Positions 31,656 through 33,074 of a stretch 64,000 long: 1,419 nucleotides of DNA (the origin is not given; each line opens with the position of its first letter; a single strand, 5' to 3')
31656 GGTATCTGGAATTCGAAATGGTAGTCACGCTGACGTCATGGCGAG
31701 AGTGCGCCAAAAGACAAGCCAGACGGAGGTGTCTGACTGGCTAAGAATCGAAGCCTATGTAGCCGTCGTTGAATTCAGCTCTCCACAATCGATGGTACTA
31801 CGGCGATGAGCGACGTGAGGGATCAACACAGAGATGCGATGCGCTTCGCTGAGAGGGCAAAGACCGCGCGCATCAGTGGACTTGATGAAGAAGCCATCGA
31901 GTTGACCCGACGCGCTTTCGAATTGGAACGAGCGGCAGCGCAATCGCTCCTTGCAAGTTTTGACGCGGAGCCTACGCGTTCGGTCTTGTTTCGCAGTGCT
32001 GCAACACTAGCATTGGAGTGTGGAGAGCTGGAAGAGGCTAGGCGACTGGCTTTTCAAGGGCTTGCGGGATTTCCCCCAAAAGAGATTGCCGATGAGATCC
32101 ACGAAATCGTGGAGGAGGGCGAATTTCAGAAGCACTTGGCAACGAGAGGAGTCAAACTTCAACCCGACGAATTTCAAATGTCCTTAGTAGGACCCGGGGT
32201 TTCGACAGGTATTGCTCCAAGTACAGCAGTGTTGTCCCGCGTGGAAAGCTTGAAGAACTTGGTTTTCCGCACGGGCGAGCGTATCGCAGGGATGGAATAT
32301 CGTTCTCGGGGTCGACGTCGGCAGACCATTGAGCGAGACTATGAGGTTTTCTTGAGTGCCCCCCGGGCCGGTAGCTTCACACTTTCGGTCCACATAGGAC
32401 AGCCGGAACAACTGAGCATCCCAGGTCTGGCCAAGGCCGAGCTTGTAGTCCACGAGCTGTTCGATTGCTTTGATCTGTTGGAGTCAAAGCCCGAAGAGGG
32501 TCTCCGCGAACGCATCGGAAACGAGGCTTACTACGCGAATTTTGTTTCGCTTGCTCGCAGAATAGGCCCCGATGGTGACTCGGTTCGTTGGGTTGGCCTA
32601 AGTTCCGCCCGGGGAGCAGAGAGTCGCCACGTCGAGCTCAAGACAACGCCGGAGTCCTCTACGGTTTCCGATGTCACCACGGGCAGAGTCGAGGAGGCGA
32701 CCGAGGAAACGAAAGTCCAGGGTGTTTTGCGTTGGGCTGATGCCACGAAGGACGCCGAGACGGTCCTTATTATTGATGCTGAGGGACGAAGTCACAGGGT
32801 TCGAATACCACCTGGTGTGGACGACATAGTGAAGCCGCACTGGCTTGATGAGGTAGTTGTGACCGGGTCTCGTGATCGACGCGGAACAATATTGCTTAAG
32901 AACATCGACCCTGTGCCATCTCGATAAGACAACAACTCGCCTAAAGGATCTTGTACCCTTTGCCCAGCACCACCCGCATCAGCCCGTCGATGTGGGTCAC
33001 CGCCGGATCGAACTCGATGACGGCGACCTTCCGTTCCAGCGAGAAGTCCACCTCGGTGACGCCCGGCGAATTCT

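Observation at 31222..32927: Translationally coupled two-gene islet of unknown function (possible nuclease-like protein plus a 373-aa partner)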

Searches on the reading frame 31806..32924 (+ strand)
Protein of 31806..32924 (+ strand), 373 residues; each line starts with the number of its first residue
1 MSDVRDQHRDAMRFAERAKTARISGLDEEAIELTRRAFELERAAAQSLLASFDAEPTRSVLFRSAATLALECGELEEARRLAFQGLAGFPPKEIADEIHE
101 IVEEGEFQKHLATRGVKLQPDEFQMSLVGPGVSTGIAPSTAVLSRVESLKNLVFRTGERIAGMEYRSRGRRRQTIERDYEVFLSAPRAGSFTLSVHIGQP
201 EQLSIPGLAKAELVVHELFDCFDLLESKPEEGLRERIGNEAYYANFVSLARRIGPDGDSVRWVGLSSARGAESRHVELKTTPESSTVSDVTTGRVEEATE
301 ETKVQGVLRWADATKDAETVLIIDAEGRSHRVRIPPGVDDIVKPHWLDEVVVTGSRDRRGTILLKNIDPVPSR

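Call 4: search_protein_families(library=pfam, proteins=[window:31806-32924:+], max_evalue=1)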
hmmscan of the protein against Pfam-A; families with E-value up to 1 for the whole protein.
window:31806-32924:+ (373 aa): 0 families

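Call 5: search_protein_families(library=padloc, proteins=[window:31806-32924:+], max_evalue=1)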
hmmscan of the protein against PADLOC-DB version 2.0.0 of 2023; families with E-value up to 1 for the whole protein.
window:31806-32924:+ (373 aa): 0 families

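Call 6: search_protein_families(library=ncbifam, proteins=[window:31806-32924:+], max_evalue=10)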
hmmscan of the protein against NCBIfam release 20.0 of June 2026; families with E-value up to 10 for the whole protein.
window:31806-32924:+ (373 aa): 0 families

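Call 7: search_protein_families(library=phrogs, proteins=[window:31806-32924:+], max_evalue=10)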
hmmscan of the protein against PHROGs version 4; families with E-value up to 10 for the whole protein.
window:31806-32924:+ (373 aa): 0 families

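Call 9: search_solved_structures(query=window:31806-32924:+, max_evalue=10)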
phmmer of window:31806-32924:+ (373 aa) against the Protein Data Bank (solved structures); distinct sequences matched with E-value up to 10: 0.

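Call 11: find_homologous_proteins(query=window:31806-32924:+, max_evalue=0.001)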
Query window:31806-32924:+ (373 aa): 137 proteins with E <= 0.001 among 8000 candidates; the best 120 are listed.
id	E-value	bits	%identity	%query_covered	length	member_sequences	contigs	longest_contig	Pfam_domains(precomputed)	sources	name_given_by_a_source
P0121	5.7e-239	810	100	100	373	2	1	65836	-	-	-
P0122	5.0e-224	761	94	100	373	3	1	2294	-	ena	-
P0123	1.5e-215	733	90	100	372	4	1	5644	-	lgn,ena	-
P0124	6.3e-213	724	90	100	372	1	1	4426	-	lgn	-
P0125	3.0e-148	512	65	98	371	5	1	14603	-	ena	-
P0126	6.9e-144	497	64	99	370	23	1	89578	-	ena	-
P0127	2.2e-142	492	62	100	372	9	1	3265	-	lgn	-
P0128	2.6e-141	489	61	99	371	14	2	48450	-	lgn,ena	-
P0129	3.3e-141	489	61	99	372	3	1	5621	-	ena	-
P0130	9.8e-141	487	62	99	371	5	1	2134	-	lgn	-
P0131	1.8e-139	483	63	99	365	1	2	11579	-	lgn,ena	-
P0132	1.9e-138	479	61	99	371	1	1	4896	-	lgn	-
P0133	3.5e-138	479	63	96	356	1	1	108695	-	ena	-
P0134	1.8e-136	473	63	96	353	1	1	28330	-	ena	-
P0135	2.2e-135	469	62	96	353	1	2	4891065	-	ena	-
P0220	2.0e-66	243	39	97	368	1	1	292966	-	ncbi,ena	-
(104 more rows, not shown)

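Call 23: find_encoding_contigs(protein=P0220, flank=7000, max_places=1)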
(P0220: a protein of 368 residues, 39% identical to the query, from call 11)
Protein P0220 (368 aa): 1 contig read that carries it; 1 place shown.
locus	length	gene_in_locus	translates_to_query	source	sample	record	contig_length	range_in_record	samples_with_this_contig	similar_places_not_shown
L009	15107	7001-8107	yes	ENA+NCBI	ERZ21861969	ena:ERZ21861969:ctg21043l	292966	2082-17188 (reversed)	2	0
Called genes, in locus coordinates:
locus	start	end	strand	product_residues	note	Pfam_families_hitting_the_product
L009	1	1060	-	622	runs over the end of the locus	PF01558:POR, PF01855:POR_N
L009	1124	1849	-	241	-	PF00392:GntR, PF07729:FCD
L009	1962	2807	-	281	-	PF03602:Cons_hypoth95 (faint), PF01555:N6_N4_Mtase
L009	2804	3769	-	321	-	PF00291:PALP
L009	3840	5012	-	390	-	PF00155:Aminotran_1_2, PF00266:Aminotran_5, PF01053:Cys_Met_Meta_PP, PF01041:DegT_DnrJ_EryC1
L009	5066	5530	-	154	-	PF00075:RNase_H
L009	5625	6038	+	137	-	PF00903:Glyoxalase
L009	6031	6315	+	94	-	PF22278:DUF6958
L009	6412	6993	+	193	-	-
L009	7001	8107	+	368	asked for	-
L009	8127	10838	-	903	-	PF00330:Aconitase, PF00694:Aconitase_C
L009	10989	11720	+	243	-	PF13462:Thioredoxin_4, PF01323:DSBA (weak)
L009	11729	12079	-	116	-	PF11969:DcpS_C, PF01230:HIT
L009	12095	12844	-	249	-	PF00106:adh_short, PF08659:KR, PF13561:adh_short_C2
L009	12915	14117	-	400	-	PF26549:Tricorn_N (faint), PF26550:Tricorn_2nd (weak), PF25174:Beta-prop_THOC3 (faint), PF07676:PD40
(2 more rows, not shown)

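Call 28: predict_structure(alignment_id=A2)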
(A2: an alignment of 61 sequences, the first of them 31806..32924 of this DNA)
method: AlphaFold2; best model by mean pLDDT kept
length: 373 residues; sequences in the alignment: 61
mean_pLDDT: 87.8   pTM: 0.82
mean pLDDT of the five models: 87.8, 87.6, 87.4, 86.1, 85.7
residues with pLDDT >= 90: 230; 70-90: 99; 50-70: 44; < 50: 0
segments of 3 or more residues with pLDDT < 50: none
pLDDT, mean of each block of 10 residues (from residue 1): 89 98 95 98 97 97 98 95 97 96 85 78 92 86 93 95 86 87 77 87 65 94 85 92 93 91 90 88 58 60 92 66 95 88 90 91 91 73
secondary structure, 60 per line:
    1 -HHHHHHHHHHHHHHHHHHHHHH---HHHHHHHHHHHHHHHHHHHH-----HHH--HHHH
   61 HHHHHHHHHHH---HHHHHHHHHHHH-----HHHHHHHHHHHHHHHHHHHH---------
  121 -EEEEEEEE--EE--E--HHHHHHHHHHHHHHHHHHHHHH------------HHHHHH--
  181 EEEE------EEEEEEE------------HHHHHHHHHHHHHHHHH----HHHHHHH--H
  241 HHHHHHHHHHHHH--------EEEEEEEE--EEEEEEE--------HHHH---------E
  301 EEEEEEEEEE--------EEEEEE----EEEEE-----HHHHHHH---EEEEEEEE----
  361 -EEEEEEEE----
elements in order: H2-23 H27-46 H57-71 H75-86 H92-111 E122-129 H139-160 H173-178 E181-184 E191-197 H210-226 H231-237 H240-253 E262-269 E272-278 H287-290 E300-310 E319-324 E329-333 H339-345 E349-356 E362-369
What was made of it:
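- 31806..32144 (+): G2 N domain (aa 1-113): an acidic TPR-like five-helix domain with the invariant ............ motif. It is the constant partner of G1 and the putative G1-binding or neutralising adaptor. Helices 2-111 in the model (call 28).
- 32703..32912 (+): G2 C domain (aa ~300-369): an OB fold, putatively binding single-stranded nucleic acid. The model has five strands between residues 300 and 369 (call 28).
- On TPR-like helical repeat (G2 N domain): Five helices span residues 2-111 (call 28).
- On OB fold (G2 C domain): Strands at 300-310, 319-324, 329-333, 349-356 and 362-369 (call 28).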

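Call 33: fold_search(model_id=the predicted structure, library=pdb)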
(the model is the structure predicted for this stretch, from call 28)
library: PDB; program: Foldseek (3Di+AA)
matches with E <= 10: 994; with E <= 0.001: 0
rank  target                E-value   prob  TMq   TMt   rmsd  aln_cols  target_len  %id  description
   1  6t8h_A                1.3e-02  1.00  0.15  0.14   3.4        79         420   15  Cryo-EM structure of the DNA-bound PolD-PCNA processive complex from P. abyssi (released 2020-03-04)
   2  2pi2_E                1.4e-02  1.00  0.17  0.49   2.4        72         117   18  Full-length Replication protein A subunits RPA14 and RPA32 (released 2007-10-16)
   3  3kdf_A                1.4e-02  1.00  0.16  0.49   2.6        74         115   18  X-ray Crystal Structure of the Human Replication Protein A Complex from Wheat Germ Cell Free Expression (released 2009-12-01)
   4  1quq_D                1.7e-02  1.00  0.15  0.45   3.5        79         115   19  COMPLEX OF REPLICATION PROTEIN A SUBUNITS RPA14 AND RPA32 (released 1999-08-13)
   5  9qc4                  2.6e-02  1.00  0.16  0.14   3.3        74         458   19  CRYSTAL STRUCTURE OF LYSYL-TRNA SYNTHETASE FROM Mycobacterium tuberculosis COMPLEXED WITH L-LYSINE AND INHIBITOR DDD0186 (released 2025-08-13)
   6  3zfw_B                2.6e-02  0.85  0.18  0.27  11.9       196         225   15  Crystal structure of the TPR domain of kinesin light chain 2 in complex with a tryptophan-acidic cargo peptide (released 2013-04-03)
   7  3zfw_A                2.6e-02  0.85  0.18  0.26  11.9       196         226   15  Crystal structure of the TPR domain of kinesin light chain 2 in complex with a tryptophan-acidic cargo peptide (released 2013-04-03)
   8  9f2a_A                2.7e-02  1.00  0.17  0.14   4.1        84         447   15  Pyrococcus abyssi PolD in complex with Rpa2 winged-helix domain class 2 (composite map) (released 2024-12-04)
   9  9f29_A                3.2e-02  1.00  0.16  0.14   6.9        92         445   16  Pyrococcus abyssi PolD in complex with Rpa2 winged-helix domain class 1 (composite map) (released 2024-12-04)
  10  1lm0_MODEL_1_A        3.7e-02  1.00  0.15  0.48   3.6        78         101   17  Solution structure and characterization of the heme chaperone CcmE (released 2002-12-25)
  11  3ieg_A                3.9e-02  1.00  0.15  0.16  11.0       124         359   18  Crystal Structure of P58(IPK) TPR Domain at 2.5 A (released 2010-03-31)
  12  5ojf_A                3.9e-02  0.87  0.18  0.24  12.0       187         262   15  Crystal Structure of KLC2-TPR domain (fragment [A1-B6] (released 2017-10-11)
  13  5zh4_B                4.1e-02  1.00  0.16  0.13   4.2        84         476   12  CRYSTAL STRUCTURE OF PfKRS WITH INHIBITOR CLADO-7 (released 2018-06-27)
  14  6f9i_B                4.1e-02  0.82  0.17  0.23  11.7       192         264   18  Crystal structure of KLC2 bound to the second tryptophan-acidic motif peptide from calsyntenin-1 (released 2018-09-05)
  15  1quq_B                4.3e-02  1.00  0.17  0.50   2.6        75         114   17  COMPLEX OF REPLICATION PROTEIN A SUBUNITS RPA14 AND RPA32 (released 1999-08-13)
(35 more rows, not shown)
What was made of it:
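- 31806..32144 (+): TPR fold hits (call 33).
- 32703..32912 (+): Foldseek gives probability about 1.0 to RPA14/32, the PolD OB domain, the LysRS N-terminal OB, IF1, SSB and Stn1/Ten1, with TM to target of 0.45-0.62 (call 33).
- On TPR-like helical repeat (G2 N domain): Foldseek finds TPR hits at probability 0.8-1.0 (call 33).
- On OB fold (G2 C domain): Foldseek gives probability about 1.0 and TM to target of 0.45-0.62 for RPA14/32, IF1, Ten1, SSB and the LysRS OB (call 33).
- The partner carries an OB fold (call 33).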

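Call 60: search_solved_structures(query=A2, max_evalue=10)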
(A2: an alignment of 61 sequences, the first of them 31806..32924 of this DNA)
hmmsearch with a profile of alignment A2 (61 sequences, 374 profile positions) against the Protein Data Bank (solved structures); distinct sequences matched with E-value up to 10: 3.
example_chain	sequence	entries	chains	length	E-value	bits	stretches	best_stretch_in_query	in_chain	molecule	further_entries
7obi_A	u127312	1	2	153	0.00064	21.7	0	15-50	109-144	CTPR-rv4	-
3ddc_B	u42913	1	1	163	0.56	12.1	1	184-240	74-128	Ras association domain-containing family protein 5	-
2p3e_A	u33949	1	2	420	2.2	10.1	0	320-355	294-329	Diaminopimelate decarboxylase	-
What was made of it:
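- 31806..32144 (+): Profile hit to a consensus TPR protein, E = 6e-4 (call 60).
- On TPR-like helical repeat (G2 N domain): The family profile hits a consensus TPR protein at E = 6.4e-4 (call 60).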

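Call 71: find_related_loci(query=A2, collection=viral_contigs, flank=10000)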
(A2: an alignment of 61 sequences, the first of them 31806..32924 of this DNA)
Query A2 (373 aa) in viral_contigs; peptide patterns used: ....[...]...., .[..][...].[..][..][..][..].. (x = any residue, [..] = any of these).
63 stretches matched a pattern; 11 encode a relative of the query (tblastn E <= 1e-3); 11 distinct loci.
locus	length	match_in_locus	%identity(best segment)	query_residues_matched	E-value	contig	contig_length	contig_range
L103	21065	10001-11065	38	1-352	3e-78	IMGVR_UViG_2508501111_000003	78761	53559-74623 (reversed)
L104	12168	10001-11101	38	1-367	1e-70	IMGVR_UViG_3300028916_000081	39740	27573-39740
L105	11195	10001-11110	32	3-370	8e-55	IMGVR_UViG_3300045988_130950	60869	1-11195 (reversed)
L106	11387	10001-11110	31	3-370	4e-54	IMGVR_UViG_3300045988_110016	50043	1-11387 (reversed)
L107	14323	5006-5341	44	1-111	8e-19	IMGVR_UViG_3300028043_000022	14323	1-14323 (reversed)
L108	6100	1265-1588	43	1-108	1e-18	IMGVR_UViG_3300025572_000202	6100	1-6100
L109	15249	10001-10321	49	2-109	2e-18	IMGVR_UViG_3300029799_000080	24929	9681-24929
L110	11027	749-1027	41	8-104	3e-13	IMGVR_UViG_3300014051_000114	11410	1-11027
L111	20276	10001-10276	42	1-91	2e-11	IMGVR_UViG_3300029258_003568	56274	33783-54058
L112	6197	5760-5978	43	4-80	4e-10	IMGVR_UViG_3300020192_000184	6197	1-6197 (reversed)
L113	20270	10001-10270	42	8-104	9e-10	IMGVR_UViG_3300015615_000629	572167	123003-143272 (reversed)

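Call 75: search_protein_families(library=phrogs, proteins=[L110:7-720:+, L110:1153-2286:+, L112:4568-5749:+, L108:1716-2684:+, L108:2612-3931:+, L111:9061-9522:+, L111:11458-12381:+, L109:11128-11685:+, L107:5388-6182:+, L113:9177-9575:+], max_evalue=0.00001)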
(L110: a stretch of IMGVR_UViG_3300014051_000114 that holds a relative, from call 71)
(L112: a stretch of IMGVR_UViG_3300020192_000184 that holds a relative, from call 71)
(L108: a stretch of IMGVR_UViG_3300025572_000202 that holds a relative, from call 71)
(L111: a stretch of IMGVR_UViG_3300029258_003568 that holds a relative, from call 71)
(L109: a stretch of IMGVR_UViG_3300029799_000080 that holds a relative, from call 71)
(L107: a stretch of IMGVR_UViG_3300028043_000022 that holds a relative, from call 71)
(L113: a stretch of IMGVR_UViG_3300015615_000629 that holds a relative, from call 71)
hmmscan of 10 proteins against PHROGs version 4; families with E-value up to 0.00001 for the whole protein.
L110:7-720:+ (238 aa): 5 families
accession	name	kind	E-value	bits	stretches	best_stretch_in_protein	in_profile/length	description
phrog_1657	-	head and packaging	1.2e-21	78.4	1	41-207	143-315/337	head morphogenesis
phrog_7625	-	head and packaging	1.4e-12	48.2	1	43-204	117-263/504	head morphogenesis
phrog_4728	-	head and packaging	1.8e-12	47.8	1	43-200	170-314/591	head morphogenesis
phrog_115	-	head and packaging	1.3e-11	45.4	1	43-218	192-343/665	minor head protein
phrog_595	-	head and packaging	1.1e-07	32.6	1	38-212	169-323/513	head maturation protease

L110:1153-2286:+ (378 aa): 1 family
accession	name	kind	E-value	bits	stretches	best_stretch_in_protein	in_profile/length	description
phrog_3219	-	unknown function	7.3e-17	62.2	1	22-179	21-173/444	-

L112:4568-5749:+ (394 aa): 7 families
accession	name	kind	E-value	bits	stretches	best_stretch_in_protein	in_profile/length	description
phrog_1657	-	head and packaging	2.2e-22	80.8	1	199-364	143-314/337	head morphogenesis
phrog_4728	-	head and packaging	4.5e-13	49.8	1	201-353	170-305/591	head morphogenesis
phrog_7625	-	head and packaging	1.3e-11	45.1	1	201-360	117-261/504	head morphogenesis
phrog_115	-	head and packaging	5.8e-10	39.9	1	201-357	192-327/665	minor head protein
phrog_595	-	head and packaging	5.7e-08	33.5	1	195-280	168-237/513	head maturation protease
phrog_35295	-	unknown function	1.9e-06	27.8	0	261-363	219-319/794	-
phrog_2468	-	head and packaging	7.6e-06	26.6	0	203-282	136-202/303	head morphogenesis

L108:1716-2684:+ (323 aa): 1 family
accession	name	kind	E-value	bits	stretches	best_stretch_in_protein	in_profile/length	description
phrog_434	-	DNA, RNA and nucleotide metabolism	6.8e-60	204.2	1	24-321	60-368/372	RecE-like recombination exonuclease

L108:2612-3931:+ (440 aa): 3 families
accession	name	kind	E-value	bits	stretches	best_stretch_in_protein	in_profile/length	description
phrog_148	-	DNA, RNA and nucleotide metabolism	1.8e-85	288.8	1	23-317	4-283/387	RecT-like ssDNA annealing protein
phrog_34786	-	unknown function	4.4e-19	69.7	1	29-127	14-108/116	-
phrog_19737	-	unknown function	1.4e-11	45.5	1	45-144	9-106/108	-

L111:9061-9522:+ (154 aa): 1 family
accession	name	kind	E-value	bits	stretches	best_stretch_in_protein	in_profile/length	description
phrog_3193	-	unknown function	8e-36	124.9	1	2-133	83-208/269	-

L111:11458-12381:+ (308 aa): 1 family
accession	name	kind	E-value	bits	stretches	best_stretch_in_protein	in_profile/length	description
phrog_2045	-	unknown function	6.9e-52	177.7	1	29-276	1-248/299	-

L109:11128-11685:+ (186 aa): 1 family
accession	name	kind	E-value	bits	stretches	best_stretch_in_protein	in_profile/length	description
phrog_216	-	integration and excision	1.6e-06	28.4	1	44-141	94-198/301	integrase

L107:5388-6182:+ (265 aa): 2 families
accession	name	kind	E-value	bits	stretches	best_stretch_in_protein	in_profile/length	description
phrog_1962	-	moron, auxiliary metabolic gene and host takeover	7.2e-18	66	1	23-115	9-89/230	glycosyltransferase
phrog_37963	-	unknown function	2.8e-07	31.8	1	69-115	44-89/129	-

L113:9177-9575:+ (133 aa): 1 family
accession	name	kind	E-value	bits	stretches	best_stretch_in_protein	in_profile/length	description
phrog_1866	-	unknown function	2.1e-25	90.2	1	2-133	7-125/126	-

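Call 77: find_related_loci(query=A5, collection=viral_contigs, flank=8000)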
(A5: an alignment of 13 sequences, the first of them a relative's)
Query A5 (108 aa) in viral_contigs; peptide patterns used: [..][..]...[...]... (x = any residue, [..] = any of these).
22 stretches matched a pattern; 4 encode a relative of the query (tblastn E <= 1e-3); 4 distinct loci.
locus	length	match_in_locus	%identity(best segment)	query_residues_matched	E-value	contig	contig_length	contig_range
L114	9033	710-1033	100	1-108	1e-71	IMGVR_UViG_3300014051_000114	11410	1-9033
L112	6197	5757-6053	75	9-107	2e-46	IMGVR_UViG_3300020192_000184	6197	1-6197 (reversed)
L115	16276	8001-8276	40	13-107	2e-12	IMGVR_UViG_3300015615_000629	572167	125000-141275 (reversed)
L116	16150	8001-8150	48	44-89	1e-8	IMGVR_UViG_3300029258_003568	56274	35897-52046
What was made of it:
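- Tried and rejected: It added no new loci (call 77).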

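Call 80: find_homologous_proteins(query=L110:710-1033:+, max_evalue=0.001)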
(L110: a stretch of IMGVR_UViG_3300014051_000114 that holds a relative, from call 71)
Query L110:710-1033:+ (108 aa): 13 proteins with E <= 0.001 among 20 candidates.
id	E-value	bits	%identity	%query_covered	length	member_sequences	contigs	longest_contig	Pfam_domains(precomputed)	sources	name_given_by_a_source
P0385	7.6e-58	211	91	100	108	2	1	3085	-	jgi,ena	-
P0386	5.6e-51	189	82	100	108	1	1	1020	-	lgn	-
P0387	1.1e-46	175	81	94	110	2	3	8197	-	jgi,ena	-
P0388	1.4e-46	175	80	100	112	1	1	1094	-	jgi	-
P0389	2.2e-44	167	75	98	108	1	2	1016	-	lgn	-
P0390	8.7e-39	150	73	92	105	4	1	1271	-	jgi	-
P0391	1.6e-22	97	55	88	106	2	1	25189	-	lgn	-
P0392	1.2e-17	82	46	89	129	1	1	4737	-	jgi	jgi:tetratricopeptide (TPR) repeat protein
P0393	1.3e-16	78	46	89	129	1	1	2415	-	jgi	jgi:hypothetical protein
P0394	4.6e-16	77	47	89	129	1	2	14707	-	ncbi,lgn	-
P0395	1.6e-12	65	41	89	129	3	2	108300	-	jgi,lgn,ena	jgi:hypothetical protein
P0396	4.1e-12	64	43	93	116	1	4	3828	-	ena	-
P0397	9.0e-9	53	41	88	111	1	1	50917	-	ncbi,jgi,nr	ncbi:MAG TPA: hypothetical protein VKU00_27145 [Chthonomonadaceae bacterium]|nr:hypothetical protein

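Call 81: find_encoding_contigs(protein=P0391, flank=9000, max_places=1)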
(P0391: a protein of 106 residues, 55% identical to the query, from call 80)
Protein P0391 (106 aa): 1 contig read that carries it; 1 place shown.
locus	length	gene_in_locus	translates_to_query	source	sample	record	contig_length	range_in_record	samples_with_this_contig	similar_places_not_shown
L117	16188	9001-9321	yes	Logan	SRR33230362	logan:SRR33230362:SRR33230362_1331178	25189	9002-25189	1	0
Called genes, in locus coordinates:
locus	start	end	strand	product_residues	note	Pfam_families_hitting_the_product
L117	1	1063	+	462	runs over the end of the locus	PF22555:DAM-like-phage1, PF22559:GNAT-phage-like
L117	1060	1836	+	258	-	-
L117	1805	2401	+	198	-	-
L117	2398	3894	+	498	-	PF03237:Terminase_6N, PF17289:Terminase_6C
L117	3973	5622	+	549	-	PF05133:SPP1_portal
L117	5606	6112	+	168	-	-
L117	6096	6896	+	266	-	-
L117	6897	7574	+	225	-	-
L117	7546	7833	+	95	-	-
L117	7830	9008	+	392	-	-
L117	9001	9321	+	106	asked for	-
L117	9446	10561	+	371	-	-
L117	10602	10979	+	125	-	PF09956:Phage_cement_2 (weak)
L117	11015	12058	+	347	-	-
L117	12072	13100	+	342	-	-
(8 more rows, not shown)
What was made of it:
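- They sit among phage genes: head morphogenesis, RecE/RecT, terminase and portal (calls 75, 81). In phages the N gene sits in a conserved module rather than among early genes (call 81).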

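Call 82: find_encoding_contigs(protein=P0387, flank=8000, max_places=2)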
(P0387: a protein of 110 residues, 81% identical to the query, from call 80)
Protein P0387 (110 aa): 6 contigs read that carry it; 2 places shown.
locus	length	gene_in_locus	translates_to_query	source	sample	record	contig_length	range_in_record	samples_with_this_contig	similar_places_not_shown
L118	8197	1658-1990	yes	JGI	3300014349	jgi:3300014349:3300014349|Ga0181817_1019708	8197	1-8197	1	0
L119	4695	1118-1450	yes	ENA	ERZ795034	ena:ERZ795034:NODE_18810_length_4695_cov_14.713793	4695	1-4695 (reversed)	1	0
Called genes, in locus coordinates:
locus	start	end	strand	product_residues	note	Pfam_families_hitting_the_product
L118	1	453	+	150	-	?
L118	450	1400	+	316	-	-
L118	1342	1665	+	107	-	-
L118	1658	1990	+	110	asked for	-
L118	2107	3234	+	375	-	-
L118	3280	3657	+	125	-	-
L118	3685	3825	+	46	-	-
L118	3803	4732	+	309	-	-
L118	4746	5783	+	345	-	PF00534:Glycos_transf_1 (weak)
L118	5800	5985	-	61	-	-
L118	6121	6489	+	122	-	-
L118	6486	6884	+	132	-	-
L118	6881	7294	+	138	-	-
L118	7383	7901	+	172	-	-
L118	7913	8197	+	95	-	?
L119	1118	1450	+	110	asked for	-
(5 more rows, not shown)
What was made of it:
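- In one phage lineage the orphan N gene is a stable member of the head-assembly module (calls 81, 82).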
